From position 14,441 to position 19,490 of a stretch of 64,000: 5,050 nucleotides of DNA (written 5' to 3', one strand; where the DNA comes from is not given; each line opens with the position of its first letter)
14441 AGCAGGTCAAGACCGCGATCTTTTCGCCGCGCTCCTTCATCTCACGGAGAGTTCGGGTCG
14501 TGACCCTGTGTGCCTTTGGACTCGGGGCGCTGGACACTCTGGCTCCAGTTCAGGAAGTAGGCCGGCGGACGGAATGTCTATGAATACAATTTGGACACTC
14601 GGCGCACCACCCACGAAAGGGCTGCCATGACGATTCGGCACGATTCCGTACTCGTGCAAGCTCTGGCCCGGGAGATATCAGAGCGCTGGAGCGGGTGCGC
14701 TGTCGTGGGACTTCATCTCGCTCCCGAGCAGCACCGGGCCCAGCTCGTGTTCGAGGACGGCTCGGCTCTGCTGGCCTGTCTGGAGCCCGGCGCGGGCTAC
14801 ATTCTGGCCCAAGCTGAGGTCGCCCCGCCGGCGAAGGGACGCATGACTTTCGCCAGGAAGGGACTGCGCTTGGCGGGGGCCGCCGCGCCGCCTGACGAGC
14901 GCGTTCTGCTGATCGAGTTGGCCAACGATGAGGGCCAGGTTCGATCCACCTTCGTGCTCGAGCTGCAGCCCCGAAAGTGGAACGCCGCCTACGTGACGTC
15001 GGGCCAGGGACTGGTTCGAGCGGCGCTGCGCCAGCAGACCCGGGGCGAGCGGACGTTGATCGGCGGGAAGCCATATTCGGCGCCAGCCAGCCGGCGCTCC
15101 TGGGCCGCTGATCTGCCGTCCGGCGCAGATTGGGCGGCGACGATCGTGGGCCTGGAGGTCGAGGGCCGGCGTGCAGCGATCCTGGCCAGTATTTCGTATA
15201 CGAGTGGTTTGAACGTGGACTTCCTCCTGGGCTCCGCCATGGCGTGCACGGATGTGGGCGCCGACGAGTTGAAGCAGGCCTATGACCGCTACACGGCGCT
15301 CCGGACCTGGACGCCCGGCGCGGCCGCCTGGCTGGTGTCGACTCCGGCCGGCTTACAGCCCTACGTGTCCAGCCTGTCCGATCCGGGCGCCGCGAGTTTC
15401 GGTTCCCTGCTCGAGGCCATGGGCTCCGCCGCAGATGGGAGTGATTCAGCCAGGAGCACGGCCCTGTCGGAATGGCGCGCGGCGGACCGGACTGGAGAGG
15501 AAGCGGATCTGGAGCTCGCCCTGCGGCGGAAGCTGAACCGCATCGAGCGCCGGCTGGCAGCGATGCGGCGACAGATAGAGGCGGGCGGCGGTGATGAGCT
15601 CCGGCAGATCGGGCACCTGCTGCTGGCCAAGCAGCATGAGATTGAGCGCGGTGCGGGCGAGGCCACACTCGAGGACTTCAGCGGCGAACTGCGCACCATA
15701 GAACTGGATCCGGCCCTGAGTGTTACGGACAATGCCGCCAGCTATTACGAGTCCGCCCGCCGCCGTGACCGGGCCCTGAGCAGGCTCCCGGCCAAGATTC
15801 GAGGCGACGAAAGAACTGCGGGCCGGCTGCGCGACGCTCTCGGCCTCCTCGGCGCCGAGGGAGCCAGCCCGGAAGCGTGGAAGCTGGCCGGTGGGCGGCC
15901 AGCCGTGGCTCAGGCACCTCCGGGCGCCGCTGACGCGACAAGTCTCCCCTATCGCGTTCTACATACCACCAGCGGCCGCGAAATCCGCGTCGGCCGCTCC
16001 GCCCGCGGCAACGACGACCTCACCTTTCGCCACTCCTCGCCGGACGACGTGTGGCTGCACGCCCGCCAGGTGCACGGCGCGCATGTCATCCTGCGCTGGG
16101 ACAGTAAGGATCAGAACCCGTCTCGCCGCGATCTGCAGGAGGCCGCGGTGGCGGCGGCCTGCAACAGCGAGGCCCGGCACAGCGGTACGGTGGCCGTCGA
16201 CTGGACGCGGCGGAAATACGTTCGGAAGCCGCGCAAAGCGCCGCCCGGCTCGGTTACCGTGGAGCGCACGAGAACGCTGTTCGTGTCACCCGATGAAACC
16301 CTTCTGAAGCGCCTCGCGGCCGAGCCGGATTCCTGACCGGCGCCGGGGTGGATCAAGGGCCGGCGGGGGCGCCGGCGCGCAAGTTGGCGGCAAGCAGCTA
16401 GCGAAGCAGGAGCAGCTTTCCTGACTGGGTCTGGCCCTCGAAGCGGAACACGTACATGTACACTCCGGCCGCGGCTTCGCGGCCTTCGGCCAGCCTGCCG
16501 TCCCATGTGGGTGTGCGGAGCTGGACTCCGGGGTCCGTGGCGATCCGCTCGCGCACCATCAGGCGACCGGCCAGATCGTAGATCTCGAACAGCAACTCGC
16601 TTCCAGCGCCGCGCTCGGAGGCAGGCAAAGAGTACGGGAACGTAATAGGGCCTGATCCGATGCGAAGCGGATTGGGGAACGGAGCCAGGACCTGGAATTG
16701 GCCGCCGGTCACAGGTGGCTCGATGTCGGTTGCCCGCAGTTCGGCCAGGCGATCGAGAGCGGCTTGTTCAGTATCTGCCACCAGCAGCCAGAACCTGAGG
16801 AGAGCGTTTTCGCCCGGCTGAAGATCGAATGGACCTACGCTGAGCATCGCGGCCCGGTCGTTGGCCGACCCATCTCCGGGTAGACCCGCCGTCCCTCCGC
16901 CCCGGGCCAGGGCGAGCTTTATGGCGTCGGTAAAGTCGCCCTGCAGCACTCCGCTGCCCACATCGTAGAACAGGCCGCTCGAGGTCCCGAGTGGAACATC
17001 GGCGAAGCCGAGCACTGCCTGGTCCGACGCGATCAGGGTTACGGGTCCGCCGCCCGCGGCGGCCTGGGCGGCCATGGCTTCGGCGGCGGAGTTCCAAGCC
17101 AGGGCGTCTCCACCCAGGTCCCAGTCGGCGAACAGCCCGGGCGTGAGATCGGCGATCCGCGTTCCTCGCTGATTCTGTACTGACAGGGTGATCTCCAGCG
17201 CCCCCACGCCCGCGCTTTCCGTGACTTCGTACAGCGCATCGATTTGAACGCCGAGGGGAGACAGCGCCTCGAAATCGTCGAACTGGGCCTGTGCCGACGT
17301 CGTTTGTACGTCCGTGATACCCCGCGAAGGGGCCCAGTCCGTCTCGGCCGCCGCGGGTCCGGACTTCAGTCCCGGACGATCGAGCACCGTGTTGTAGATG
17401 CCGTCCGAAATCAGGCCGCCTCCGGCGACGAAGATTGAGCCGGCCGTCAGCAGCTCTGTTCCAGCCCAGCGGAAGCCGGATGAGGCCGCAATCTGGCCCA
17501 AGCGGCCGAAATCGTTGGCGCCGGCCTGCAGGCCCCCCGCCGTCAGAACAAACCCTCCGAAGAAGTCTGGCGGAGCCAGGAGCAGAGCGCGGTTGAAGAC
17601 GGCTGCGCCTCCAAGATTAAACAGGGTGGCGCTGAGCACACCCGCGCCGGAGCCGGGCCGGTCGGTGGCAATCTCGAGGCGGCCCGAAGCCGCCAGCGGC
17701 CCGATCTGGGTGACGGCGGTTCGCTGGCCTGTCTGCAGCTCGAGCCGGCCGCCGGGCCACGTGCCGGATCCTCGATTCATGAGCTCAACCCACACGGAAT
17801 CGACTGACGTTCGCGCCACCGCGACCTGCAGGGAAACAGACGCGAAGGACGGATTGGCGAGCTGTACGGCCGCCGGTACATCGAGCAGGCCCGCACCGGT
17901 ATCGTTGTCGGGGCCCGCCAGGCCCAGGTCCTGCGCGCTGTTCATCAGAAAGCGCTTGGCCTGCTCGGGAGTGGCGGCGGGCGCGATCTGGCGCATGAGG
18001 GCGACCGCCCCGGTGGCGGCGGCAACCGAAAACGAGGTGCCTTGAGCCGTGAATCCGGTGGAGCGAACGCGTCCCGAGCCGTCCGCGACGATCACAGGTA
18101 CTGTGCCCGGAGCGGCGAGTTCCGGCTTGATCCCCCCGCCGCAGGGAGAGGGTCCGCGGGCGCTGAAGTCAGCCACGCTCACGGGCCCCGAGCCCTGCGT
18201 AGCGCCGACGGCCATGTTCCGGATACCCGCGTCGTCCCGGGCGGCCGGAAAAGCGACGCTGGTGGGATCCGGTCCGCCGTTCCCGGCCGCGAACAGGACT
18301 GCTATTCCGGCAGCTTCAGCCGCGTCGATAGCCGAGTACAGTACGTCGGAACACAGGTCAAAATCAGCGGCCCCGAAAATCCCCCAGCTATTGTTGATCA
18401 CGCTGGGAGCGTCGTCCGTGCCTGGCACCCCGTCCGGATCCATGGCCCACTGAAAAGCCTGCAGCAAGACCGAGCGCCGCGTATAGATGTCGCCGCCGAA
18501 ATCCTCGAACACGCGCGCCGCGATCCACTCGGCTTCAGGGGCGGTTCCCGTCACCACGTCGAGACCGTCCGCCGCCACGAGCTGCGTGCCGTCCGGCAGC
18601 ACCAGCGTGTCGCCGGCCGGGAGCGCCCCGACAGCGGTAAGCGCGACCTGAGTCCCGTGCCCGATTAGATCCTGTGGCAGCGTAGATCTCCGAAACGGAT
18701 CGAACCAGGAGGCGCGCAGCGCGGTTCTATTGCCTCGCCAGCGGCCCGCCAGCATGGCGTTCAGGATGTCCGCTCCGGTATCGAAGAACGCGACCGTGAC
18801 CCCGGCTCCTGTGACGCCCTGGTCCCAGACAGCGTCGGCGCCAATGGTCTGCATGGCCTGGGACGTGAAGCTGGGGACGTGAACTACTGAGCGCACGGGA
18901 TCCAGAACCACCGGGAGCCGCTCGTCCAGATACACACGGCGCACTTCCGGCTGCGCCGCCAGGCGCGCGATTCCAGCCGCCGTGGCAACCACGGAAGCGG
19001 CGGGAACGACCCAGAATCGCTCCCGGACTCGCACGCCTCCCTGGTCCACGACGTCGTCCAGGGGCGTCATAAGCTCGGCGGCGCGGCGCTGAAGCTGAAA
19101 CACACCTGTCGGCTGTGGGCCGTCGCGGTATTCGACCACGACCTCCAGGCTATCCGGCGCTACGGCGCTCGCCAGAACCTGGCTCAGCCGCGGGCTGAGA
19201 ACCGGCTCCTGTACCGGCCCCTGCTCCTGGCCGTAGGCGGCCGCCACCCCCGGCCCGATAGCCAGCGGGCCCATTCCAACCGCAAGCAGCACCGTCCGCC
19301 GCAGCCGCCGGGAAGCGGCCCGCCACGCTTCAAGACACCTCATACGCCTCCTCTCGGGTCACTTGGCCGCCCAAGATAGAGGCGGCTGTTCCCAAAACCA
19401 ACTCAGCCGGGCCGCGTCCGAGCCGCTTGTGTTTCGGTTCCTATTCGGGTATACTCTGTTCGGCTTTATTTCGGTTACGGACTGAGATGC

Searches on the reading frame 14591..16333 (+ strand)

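Call 72: search_protein_families(library=pfam, proteins=[window:14591-16333:+], max_evalue=0.001)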
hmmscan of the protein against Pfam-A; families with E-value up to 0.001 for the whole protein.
window:14591-16333:+ (581 aa): 2 families
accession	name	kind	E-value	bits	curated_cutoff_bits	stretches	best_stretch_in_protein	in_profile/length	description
PF05833.16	NFACT_N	-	3.6e-15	56.1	31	1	303-404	301-405/456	NFACT N-terminal and middle domains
PF05670.18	NFACT-R_1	-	1.9e-11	44.9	29.8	1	459-557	7-110/112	NFACT protein RNA binding domain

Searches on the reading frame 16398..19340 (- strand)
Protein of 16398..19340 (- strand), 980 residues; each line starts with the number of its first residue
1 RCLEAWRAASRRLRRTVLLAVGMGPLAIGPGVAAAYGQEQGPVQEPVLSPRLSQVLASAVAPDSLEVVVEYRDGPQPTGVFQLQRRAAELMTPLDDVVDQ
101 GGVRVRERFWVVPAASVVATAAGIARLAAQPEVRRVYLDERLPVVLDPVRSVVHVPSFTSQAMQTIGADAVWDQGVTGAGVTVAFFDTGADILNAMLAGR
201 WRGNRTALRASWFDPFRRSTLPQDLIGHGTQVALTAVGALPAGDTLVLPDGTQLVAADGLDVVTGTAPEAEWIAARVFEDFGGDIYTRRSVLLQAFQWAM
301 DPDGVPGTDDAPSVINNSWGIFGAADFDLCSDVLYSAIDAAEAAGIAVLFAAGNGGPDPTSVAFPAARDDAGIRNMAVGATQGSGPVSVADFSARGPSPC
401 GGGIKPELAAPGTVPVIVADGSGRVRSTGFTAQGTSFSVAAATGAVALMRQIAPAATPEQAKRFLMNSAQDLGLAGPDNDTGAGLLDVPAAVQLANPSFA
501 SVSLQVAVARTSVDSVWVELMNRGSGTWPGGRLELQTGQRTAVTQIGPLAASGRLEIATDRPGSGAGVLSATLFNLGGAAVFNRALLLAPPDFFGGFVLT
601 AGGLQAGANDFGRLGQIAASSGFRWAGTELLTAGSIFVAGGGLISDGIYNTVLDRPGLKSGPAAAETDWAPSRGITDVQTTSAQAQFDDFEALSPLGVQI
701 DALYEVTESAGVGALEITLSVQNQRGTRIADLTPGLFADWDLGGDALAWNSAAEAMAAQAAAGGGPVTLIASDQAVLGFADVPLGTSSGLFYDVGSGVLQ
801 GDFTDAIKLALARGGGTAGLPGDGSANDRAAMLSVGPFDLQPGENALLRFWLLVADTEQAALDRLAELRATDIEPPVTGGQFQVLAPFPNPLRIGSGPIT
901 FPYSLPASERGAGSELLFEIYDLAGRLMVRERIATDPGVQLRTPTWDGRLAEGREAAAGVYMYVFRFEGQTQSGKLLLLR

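Call 72: search_protein_families(library=pfam, proteins=[window:16398-19340:-], max_evalue=0.001)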
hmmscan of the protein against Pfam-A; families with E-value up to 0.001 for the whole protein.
window:16398-19340:- (980 aa): 1 family
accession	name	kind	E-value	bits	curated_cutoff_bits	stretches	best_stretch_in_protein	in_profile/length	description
PF00082.27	Peptidase_S8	-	3.1e-35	122.3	21.8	1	178-484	1-288/288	Subtilase family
